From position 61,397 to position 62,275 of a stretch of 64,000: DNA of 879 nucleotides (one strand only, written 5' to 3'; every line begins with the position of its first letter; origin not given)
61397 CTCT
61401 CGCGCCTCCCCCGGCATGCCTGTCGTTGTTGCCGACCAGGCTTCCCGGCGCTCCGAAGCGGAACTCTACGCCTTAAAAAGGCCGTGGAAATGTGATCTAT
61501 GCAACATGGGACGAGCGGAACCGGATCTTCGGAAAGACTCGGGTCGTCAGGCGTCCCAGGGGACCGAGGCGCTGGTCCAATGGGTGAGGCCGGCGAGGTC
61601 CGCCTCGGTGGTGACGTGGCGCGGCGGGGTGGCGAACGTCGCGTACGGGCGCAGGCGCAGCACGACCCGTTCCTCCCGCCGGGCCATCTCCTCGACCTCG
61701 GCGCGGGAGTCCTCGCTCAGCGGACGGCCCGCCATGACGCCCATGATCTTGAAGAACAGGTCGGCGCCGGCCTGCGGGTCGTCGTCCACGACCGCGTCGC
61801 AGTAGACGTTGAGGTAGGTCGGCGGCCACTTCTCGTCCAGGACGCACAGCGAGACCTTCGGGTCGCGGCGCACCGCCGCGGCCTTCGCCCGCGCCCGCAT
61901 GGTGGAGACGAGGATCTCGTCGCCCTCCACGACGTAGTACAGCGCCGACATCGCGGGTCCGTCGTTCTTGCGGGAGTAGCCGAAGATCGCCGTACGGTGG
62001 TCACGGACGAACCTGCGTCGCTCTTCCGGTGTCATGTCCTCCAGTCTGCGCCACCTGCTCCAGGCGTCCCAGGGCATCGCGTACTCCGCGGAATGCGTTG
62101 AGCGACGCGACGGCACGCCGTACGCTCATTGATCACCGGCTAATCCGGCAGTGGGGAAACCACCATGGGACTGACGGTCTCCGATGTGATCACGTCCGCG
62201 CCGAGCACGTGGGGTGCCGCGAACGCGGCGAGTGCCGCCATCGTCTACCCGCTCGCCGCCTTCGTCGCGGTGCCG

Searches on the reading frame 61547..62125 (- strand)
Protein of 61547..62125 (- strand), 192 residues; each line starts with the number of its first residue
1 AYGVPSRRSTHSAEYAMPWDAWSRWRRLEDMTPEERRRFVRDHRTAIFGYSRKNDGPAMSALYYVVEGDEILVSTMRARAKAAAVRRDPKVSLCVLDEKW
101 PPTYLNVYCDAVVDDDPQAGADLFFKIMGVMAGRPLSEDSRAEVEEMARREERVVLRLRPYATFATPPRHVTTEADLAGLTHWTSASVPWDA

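Call 12: search_protein_families(library=ncbifam, proteins=[window:61547-62125:-], max_evalue=0.01)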
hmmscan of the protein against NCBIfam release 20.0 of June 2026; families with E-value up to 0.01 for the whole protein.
window:61547-62125:- (192 aa): 2 families
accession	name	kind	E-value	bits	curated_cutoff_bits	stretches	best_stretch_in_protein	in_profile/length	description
TIGR03618.1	Rv1155_F420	subfamily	9.8e-21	74.3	79.05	1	37-161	2-123/127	TIGR03618 family F420-dependent PPOX class oxidoreductase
TIGR03666.1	Rv2061_F420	subfamily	0.0035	17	84.9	1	51-97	20-66/132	PPOX class F420-dependent oxidoreductase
